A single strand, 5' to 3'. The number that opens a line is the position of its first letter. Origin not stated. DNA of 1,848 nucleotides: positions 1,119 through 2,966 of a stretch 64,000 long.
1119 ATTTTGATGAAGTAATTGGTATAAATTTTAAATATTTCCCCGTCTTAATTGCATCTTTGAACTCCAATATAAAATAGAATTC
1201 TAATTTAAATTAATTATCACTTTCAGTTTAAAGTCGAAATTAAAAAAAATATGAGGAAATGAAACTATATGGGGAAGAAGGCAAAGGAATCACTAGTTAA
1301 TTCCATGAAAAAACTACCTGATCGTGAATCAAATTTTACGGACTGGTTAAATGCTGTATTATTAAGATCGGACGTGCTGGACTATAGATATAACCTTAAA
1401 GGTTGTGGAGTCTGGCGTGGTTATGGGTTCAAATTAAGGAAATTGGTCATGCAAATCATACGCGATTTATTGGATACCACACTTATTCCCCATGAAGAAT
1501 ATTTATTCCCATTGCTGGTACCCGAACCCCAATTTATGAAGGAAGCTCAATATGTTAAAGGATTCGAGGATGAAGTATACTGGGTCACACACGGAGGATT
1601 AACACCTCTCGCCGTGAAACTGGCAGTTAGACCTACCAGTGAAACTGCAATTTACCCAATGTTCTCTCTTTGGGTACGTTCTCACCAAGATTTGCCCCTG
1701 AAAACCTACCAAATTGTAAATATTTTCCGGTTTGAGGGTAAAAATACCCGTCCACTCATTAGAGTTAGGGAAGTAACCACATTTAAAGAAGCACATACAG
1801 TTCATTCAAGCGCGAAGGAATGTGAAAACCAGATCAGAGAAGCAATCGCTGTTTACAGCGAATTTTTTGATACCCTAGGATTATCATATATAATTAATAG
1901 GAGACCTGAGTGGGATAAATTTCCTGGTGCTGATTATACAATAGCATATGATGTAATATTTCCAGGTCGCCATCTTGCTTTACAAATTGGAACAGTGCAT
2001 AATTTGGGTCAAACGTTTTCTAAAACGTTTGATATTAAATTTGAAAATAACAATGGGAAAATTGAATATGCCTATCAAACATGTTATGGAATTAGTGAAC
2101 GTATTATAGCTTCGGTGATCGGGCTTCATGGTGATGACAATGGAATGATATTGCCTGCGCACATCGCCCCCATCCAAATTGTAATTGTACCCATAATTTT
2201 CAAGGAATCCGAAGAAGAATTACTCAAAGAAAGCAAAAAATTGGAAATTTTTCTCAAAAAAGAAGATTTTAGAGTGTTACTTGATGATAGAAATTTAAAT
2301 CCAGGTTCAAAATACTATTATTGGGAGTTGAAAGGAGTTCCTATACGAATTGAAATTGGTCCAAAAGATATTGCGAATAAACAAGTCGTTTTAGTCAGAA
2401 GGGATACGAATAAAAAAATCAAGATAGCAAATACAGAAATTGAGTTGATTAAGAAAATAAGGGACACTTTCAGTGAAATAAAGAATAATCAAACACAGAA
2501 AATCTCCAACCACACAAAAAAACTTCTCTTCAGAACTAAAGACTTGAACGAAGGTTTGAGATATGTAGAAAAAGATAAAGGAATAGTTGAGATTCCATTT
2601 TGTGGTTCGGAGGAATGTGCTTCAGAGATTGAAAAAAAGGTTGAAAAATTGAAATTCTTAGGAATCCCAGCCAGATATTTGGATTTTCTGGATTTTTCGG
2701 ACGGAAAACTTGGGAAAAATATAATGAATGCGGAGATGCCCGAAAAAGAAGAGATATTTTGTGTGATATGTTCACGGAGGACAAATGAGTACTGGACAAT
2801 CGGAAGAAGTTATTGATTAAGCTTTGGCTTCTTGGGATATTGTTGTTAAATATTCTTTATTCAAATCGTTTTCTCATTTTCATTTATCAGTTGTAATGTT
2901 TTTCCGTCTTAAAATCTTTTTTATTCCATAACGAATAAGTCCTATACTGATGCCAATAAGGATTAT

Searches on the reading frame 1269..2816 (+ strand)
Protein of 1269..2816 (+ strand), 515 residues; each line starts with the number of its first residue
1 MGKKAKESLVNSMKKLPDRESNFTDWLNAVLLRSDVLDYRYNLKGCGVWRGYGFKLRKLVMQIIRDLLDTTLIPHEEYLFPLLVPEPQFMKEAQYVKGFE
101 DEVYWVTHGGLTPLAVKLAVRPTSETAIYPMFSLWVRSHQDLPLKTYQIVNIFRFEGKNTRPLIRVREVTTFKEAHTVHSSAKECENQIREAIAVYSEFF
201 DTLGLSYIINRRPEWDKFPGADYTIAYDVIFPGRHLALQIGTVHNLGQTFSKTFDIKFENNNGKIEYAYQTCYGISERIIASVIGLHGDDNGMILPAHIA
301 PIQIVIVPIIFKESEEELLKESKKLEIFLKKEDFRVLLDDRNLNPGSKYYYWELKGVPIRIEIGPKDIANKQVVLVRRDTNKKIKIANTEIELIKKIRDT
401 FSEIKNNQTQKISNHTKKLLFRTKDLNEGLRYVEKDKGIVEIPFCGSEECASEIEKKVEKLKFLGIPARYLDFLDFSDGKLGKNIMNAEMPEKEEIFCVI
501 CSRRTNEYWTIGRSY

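Call 73: search_protein_families(library=pfam, proteins=[window:1269-2816:+], max_evalue=0.00001)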
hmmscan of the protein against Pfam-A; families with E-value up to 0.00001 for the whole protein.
window:1269-2816:+ (515 aa): 3 families
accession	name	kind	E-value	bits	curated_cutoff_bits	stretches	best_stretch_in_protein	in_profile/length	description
PF00587.30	tRNA-synt_2b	-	5.3e-32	111.8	29.3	1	117-284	10-176/179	tRNA synthetase class II core domain (G, H, P, S and T)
PF03129.25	HGTP_anticodon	-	1.1e-19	70.8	21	1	303-390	1-86/94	Anticodon binding domain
PF09180.16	ProRS-C_1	-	6.4e-11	42.7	31.5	1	434-515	9-71/71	Prolyl-tRNA synthetase, C-terminal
